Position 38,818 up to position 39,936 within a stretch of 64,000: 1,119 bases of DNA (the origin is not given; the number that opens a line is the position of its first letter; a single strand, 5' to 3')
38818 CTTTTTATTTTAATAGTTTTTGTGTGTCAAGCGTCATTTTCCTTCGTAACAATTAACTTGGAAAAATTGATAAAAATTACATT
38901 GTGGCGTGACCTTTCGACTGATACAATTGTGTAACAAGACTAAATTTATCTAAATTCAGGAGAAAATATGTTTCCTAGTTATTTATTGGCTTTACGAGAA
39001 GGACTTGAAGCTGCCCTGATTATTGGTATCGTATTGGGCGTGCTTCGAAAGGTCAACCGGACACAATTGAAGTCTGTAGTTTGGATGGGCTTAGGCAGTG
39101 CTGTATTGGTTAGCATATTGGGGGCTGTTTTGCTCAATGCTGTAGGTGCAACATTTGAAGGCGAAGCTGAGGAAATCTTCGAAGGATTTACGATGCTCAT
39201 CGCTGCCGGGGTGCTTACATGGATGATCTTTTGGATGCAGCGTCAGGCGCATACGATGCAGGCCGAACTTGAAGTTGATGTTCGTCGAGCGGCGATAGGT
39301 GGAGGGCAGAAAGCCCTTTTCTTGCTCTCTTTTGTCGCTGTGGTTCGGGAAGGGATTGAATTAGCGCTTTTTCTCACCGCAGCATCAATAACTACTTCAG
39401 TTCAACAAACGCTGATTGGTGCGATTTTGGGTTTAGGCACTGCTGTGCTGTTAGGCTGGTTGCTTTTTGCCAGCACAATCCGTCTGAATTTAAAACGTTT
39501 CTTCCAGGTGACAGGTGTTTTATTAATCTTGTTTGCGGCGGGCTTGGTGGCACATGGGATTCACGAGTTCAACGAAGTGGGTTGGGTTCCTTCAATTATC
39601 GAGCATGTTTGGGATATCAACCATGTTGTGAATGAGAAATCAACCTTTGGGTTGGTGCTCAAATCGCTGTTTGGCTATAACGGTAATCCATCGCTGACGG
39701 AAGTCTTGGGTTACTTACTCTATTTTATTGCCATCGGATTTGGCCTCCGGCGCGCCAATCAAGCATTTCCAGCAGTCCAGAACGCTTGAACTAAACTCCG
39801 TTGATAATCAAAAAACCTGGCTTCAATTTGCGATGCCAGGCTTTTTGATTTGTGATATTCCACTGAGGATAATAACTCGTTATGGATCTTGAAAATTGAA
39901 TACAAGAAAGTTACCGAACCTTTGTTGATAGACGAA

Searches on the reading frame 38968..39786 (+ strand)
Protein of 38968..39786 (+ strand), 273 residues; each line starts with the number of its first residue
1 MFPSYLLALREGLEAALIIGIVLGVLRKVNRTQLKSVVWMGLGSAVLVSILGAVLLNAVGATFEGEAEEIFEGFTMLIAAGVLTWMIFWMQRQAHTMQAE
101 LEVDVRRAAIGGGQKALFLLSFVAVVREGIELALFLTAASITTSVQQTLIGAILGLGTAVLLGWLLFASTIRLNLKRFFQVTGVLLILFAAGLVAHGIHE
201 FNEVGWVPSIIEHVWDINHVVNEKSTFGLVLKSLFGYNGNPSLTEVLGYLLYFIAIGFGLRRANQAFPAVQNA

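Call 50: search_protein_families(library=pfam, proteins=[window:38968-39786:+], max_evalue=5)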
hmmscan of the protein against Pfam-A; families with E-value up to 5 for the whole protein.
window:38968-39786:+ (273 aa): 3 families
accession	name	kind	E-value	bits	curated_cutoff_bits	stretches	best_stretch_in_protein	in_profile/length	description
PF03239.20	FTR1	-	1.3e-57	195.7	25.3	1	1-253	1-263/284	Iron permease FTR1 family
PF05385.17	Adeno_E4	-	0.028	15.4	27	1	28-76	10-56/108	Mastadenovirus early E4 13 kDa protein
PF23489.1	V-ATPase_su_f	-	0.094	13.3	27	1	44-72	12-40/78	V-type proton ATPase subunit f-like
